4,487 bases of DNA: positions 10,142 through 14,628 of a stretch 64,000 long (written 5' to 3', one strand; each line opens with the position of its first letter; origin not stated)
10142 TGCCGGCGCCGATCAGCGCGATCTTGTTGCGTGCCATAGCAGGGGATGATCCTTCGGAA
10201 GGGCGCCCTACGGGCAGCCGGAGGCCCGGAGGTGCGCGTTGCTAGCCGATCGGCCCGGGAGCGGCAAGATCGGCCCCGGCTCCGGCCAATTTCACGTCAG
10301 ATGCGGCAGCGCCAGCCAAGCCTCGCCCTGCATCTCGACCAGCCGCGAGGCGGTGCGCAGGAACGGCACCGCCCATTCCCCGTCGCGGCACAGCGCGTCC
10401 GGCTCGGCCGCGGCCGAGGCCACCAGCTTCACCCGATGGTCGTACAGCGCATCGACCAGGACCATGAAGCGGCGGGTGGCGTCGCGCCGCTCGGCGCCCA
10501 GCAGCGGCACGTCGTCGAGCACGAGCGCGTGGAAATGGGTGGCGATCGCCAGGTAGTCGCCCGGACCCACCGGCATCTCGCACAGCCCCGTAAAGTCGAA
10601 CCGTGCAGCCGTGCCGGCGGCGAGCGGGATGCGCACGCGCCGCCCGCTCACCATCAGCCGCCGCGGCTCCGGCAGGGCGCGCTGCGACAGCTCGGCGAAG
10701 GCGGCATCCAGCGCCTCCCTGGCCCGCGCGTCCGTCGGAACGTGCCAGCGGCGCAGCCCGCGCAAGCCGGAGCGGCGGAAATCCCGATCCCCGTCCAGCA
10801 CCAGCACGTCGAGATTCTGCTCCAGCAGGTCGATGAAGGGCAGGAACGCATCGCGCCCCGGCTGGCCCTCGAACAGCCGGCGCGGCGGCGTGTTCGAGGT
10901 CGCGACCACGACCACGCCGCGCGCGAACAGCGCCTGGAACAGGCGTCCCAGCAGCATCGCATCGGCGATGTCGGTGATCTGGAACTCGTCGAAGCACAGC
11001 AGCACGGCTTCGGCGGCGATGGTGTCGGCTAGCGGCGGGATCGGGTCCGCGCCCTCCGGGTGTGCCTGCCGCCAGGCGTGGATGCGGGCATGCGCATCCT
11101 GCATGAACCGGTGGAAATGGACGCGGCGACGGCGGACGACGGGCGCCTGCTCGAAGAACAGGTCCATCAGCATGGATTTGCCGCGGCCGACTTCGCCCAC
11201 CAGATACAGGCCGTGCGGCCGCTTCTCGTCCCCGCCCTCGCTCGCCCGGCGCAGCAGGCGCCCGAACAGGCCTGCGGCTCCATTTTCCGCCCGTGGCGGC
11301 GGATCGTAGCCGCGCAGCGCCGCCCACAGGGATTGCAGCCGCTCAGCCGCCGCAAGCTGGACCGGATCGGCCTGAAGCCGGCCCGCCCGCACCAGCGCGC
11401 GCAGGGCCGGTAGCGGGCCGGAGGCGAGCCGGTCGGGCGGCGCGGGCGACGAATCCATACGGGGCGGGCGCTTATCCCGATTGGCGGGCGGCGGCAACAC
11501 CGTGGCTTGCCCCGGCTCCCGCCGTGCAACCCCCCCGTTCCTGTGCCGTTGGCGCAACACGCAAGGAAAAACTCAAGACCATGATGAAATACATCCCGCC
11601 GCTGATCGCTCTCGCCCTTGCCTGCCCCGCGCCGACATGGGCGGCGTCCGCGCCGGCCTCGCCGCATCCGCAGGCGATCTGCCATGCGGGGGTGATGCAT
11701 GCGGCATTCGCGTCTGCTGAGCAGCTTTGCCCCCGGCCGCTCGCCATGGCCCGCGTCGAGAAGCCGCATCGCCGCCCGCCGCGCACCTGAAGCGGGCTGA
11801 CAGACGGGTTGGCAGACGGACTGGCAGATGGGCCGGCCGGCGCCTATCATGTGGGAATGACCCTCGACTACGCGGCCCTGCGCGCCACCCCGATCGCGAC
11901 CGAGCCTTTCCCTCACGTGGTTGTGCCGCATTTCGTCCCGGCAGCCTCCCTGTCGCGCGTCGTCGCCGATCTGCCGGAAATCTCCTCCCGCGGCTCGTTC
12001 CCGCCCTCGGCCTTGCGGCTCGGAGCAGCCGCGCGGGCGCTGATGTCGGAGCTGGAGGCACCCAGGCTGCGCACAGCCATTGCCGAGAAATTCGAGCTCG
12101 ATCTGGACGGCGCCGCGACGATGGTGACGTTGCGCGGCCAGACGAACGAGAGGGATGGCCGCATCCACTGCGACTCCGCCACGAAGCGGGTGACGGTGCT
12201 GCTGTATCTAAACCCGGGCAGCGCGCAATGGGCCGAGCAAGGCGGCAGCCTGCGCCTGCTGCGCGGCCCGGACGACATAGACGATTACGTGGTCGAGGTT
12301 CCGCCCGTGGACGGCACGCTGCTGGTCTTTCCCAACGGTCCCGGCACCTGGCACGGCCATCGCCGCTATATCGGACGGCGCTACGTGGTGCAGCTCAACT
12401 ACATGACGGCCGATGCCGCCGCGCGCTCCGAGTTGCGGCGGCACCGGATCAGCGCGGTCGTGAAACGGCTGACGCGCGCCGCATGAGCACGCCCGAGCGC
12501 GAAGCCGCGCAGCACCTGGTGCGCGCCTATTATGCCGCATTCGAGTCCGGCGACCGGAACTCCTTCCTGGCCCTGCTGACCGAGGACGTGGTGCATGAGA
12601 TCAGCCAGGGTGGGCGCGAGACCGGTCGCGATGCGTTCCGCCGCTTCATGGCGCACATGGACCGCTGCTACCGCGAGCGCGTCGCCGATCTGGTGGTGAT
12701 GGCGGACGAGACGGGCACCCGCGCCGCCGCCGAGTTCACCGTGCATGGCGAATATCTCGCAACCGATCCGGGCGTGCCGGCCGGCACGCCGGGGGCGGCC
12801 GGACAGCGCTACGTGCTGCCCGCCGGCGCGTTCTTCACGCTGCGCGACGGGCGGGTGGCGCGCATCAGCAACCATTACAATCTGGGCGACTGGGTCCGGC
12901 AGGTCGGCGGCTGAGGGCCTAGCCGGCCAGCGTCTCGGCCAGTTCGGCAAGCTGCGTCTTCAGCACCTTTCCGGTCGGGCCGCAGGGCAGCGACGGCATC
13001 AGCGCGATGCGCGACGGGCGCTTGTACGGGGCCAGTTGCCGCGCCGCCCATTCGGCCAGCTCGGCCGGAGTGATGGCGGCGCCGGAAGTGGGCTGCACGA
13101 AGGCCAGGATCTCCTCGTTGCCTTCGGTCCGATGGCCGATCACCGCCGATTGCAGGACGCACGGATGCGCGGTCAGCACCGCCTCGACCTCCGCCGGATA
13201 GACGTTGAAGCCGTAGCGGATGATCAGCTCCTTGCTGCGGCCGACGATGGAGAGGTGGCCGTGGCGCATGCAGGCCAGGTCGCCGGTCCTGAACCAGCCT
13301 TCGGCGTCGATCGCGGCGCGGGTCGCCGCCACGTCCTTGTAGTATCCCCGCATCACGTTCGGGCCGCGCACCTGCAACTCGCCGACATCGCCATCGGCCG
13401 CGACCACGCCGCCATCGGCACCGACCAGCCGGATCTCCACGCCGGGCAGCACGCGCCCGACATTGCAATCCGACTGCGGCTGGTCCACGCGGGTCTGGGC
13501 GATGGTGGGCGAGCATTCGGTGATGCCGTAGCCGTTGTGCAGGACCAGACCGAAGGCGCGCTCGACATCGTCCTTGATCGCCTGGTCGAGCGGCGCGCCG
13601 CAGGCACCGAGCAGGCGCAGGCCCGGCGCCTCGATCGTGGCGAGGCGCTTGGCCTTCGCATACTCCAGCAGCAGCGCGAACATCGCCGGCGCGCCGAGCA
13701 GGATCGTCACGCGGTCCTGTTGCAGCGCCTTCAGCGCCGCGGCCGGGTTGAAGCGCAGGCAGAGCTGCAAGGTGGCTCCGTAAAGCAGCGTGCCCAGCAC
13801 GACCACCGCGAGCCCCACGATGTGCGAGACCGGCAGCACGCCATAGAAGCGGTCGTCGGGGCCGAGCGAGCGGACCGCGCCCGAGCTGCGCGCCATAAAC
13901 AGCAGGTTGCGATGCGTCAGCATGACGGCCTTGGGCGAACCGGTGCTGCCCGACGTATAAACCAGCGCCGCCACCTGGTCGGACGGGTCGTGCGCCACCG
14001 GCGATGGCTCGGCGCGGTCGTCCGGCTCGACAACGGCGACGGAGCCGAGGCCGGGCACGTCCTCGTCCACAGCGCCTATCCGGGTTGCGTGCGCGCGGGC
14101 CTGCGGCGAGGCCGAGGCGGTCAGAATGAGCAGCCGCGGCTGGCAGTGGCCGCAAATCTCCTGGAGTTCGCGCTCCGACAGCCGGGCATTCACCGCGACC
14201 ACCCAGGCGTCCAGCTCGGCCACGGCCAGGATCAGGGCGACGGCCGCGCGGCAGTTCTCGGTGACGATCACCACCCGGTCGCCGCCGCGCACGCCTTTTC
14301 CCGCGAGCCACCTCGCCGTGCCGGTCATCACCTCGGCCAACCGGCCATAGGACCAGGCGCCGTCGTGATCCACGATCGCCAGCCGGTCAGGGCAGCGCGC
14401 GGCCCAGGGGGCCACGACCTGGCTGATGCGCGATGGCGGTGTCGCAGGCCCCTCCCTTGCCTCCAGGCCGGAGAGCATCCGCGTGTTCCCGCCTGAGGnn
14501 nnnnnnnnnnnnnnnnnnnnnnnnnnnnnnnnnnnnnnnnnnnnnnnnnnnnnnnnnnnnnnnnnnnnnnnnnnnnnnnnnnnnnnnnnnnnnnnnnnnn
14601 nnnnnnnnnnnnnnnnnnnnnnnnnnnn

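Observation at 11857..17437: Orphan six-gene locus: stand-alone adenylating enzyme, carrier-protein/thioesterase didomain, DUF3050 (MgoB-like) protein, TcmP-type methyltransferase, SnoaL-like protein and 2OG oxygenase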

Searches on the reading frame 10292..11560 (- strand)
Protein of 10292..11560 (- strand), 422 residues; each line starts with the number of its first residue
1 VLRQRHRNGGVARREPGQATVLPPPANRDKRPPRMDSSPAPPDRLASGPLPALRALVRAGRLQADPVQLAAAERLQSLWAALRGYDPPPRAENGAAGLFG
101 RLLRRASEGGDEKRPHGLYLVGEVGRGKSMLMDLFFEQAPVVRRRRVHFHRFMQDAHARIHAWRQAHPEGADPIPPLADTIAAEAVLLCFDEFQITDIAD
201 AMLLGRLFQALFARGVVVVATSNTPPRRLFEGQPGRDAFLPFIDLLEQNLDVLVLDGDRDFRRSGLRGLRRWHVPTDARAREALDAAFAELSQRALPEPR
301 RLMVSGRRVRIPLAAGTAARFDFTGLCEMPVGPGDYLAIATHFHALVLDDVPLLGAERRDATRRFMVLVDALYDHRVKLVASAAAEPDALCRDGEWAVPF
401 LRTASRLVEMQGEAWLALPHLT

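Call 30: search_protein_families(library=ncbifam, proteins=[window:10292-11560:-], max_evalue=0.00001)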
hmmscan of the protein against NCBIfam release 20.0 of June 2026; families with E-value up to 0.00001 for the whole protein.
window:10292-11560:- (422 aa): 1 family
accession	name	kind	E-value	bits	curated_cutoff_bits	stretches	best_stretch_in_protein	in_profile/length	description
NF040713.1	ZapE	equivalog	1.1e-118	396.4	140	1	54-411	3-344/344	cell division protein ZapE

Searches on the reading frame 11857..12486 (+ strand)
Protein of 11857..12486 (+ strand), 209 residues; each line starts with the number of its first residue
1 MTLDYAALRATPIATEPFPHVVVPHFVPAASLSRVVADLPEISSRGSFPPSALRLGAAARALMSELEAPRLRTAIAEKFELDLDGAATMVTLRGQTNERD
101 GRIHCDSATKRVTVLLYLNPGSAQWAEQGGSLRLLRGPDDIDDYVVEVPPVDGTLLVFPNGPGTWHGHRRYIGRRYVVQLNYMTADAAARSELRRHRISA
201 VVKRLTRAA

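Call 3: search_protein_families(library=pfam, proteins=[window:11857-12486:+], max_evalue=0.01)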
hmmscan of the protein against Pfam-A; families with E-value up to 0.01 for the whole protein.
window:11857-12486:+ (209 aa): 1 family
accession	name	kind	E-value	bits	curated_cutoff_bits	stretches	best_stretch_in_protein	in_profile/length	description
PF13640.12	2OG-FeII_Oxy_3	-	1.2e-09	39.4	27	1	103-182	14-97/98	2OG-Fe(II) oxygenase superfamily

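Call 4: search_protein_families(library=ncbifam, proteins=[window:11857-12486:+], max_evalue=0.01)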
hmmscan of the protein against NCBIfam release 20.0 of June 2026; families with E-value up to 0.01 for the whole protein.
window:11857-12486:+ (209 aa): 0 families

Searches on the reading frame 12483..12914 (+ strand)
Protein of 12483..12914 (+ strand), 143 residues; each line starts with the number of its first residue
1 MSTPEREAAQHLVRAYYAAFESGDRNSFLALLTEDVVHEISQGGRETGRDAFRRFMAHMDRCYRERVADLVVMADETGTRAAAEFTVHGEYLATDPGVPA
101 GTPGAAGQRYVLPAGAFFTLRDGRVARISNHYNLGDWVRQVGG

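Call 3: search_protein_families(library=pfam, proteins=[window:12483-12914:+], max_evalue=0.01)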
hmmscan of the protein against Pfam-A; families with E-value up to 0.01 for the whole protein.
window:12483-12914:+ (143 aa): 6 families
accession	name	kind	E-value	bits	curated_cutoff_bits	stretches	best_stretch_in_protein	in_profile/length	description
PF12680.13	SnoaL_2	-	8e-20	71.8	27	1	13-128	1-102/102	SnoaL-like domain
PF07366.18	SnoaL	-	2.1e-08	34.5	28.4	1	11-140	2-125/126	SnoaL-like polyketide cyclase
PF13577.12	SnoaL_4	-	5.2e-05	23.7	24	1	4-89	4-91/126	SnoaL-like domain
PF14534.12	DUF4440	-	0.0017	19.2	25.2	1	12-69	4-60/107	Domain of unknown function (DUF4440)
PF13474.12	SnoaL_3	-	0.0018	19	22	1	11-60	3-54/121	SnoaL-like domain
PF02136.26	NTF2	-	0.0027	18.6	21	1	9-60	2-53/116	Nuclear transport factor 2 (NTF2) domain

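Call 4: search_protein_families(library=ncbifam, proteins=[window:12483-12914:+], max_evalue=0.01)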
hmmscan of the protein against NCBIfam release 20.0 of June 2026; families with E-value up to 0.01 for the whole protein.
window:12483-12914:+ (143 aa): 7 families
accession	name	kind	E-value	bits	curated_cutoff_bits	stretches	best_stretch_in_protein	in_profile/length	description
TIGR02096.1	TIGR02096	subfamily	1.8e-33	115.6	97.1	1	11-142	2-129/129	ketosteroid isomerase-related protein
TIGR02246.1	TIGR02246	subfamily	1.6e-06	28.1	33.95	1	5-81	2-75/128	SgcJ/EcaC family oxidoreductase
NF006089.0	PRK08241.1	subfamily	4e-06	26.1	240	1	2-87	212-297/343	RNA polymerase subunit sigma-70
NF007214.0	PRK09636.1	subfamily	0.00038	19.7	271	1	4-67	168-238/293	RNA polymerase sigma factor SigJ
TIGR02960.1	SigX5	hypoth_equivalog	0.0035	16.6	264.75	1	2-57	199-255/322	RNA polymerase sigma-70 factor, TIGR02960 family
TIGR02957.1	SigX4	subfamily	0.0038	16.5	323.25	1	5-46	162-203/281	RNA polymerase sigma-70 factor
TIGR04024.1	F420_NP1902A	hypoth_equivalog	0.0059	15.4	345.4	1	13-57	256-301/330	TIGR04024 family LLM class F420-dependent oxidoreductase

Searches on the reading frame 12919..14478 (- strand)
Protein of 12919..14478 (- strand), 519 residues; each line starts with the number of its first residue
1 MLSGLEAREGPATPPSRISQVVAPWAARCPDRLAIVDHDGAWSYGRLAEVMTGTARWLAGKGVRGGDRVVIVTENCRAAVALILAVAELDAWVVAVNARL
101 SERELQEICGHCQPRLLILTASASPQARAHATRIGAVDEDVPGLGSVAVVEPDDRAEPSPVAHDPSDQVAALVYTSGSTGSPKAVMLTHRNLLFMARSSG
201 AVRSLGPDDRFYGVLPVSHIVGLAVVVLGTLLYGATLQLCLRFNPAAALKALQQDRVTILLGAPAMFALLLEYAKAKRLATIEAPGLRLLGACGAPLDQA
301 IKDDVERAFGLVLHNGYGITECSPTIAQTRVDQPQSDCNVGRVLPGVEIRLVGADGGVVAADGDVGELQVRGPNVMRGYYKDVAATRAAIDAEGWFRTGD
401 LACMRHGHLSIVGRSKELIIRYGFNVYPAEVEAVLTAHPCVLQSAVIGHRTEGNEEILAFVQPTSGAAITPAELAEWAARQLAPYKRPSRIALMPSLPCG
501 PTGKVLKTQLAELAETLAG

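Call 3: search_protein_families(library=pfam, proteins=[window:12919-14478:-], max_evalue=0.01)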
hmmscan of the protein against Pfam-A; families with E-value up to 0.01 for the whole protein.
window:12919-14478:- (519 aa): 2 families
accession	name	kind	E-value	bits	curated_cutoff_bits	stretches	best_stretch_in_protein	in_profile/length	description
PF00501.34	AMP-binding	-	3.3e-82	276.8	29.9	1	25-380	4-384/384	AMP-binding enzyme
PF13193.12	AMP-binding_C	-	2.3e-12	48.1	24.5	1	430-504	1-76/76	AMP-binding enzyme C-terminal domain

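Call 4: search_protein_families(library=ncbifam, proteins=[window:12919-14478:-], max_evalue=0.01)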
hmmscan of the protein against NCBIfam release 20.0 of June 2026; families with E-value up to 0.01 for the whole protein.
window:12919-14478:- (519 aa): 110 families (the best 25 are shown)
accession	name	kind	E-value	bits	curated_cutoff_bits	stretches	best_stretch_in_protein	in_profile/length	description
NF004837.0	PRK06187.1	subfamily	1.5e-103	346.8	476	1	16-512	8-520/531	long-chain-fatty-acid--CoA ligase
NF005702.0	PRK07514.1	subfamily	1.6e-85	287.4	558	1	31-512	18-498/506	malonyl-CoA synthase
NF005801.1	PRK07656.1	equivalog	4.6e-85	286.1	657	1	18-510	3-499/500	FadD3 family acyl-CoA ligase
NF009233.0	PRK12583.1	subfamily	3.4e-84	283.2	832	2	167-514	201-550/558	fatty acid CoA ligase family protein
NF004114.0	PRK05605.1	equivalog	1.5e-83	281.1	766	2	165-512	219-567/575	long-chain-fatty-acid--CoA ligase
NF006181.0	PRK08314.1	subfamily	1e-78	265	705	2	157-514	195-554/563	long-chain-fatty-acid--CoA ligase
NF005307.0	PRK06839.1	equivalog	2e-78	264.2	748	1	25-514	11-493/496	o-succinylbenzoate--CoA ligase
NF004814.0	PRK06164.1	equivalog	1.1e-77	261.8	677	1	20-515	14-528/540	acyl-CoA synthetase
NF006182.0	PRK08316.1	subfamily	3.4e-77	260.1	663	1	18-513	13-516/523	fatty acyl-CoA synthetase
NF052580.1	Str24CoAsynCasG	equivalog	1.9e-74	251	750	1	27-510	51-546/548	steroid-24-oyl-CoA synthetase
NF002966.0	PRK03640.1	equivalog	7.2e-71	239.2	556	1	27-515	13-481/483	o-succinylbenzoate--CoA ligase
NF004511.1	PRK05852.1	equivalog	3.9e-70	236.9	650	1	20-512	3-502/505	FadD7 family fatty acid--CoA ligase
NF005858.0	PRK07787.1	subfamily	7.7e-70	235.6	575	1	38-511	23-469/471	acyl-CoA synthetase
NF006572.0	PRK09088.1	equivalog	1.6e-69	234.8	696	1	23-513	8-486/491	acyl-CoA synthetase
NF004822.0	PRK06178.1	equivalog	6.2e-68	229.8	782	2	158-516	204-569/571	acyl-CoA synthetase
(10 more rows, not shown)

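Call 31: search_solved_structures(query=window:12919-14478:-, max_evalue=1e-30)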
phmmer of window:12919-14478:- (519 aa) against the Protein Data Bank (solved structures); distinct sequences matched with E-value up to 1e-30: 82 (the best 60 are shown).
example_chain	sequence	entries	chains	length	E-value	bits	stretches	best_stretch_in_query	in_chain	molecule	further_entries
6mfy_A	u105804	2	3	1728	2.2e-60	208.3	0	12-512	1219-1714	Linear gramicidin synthase subunit A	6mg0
9be3_A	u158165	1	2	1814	3.2e-60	207.7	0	12-511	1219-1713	Linear gramicidin synthase subunit A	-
9be4_A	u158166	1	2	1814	3.2e-60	207.7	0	12-511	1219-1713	Linear gramicidin synthase subunit A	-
6mfz_A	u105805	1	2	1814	3.2e-60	207.7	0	12-511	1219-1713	Linear gramicidin synthase subunit A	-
9meh_A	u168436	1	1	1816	3.2e-60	207.7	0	12-511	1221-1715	Linear gramicidin synthase subunit A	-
8weu_A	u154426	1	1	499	3e-59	204.6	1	27-510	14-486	Fatty-acyl-CoA synthase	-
8wev_A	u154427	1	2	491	3.9e-59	204.2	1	27-510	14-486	Feruloyl-CoA Synthetase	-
4fuq_A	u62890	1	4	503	6.7e-58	200.1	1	30-513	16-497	Malonyl CoA synthetase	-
4fut_A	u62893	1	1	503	5e-57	197.2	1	30-512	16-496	Malonyl CoA synthetase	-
4gxr_A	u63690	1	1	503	9.8e-56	192.9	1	30-512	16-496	Malonyl CoA synthetase, Benzoate-CoA ligase Chimeric protein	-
4gxq_A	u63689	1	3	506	3.9e-55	191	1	30-512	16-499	Malonyl CoA synthetase, Benzoate-CoA ligase Chimeric protein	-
3a9u_A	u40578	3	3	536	6e-55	190.4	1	54-512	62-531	4-coumarate--CoA ligase | 4-coumarate:CoA ligase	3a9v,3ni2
5ie0_A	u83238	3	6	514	2.3e-51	178.5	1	24-510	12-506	Oxalate--CoA ligase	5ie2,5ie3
8r2q_A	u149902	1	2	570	3.9e-51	177.8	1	42-510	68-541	Probable fatty-acid-CoA ligase FadD5 (Fatty-acid-CoA synthetase) (Fatty-acid-CoA synthase)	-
5bsm_A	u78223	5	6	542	6.8e-51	177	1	56-513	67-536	4-coumarate--CoA ligase 2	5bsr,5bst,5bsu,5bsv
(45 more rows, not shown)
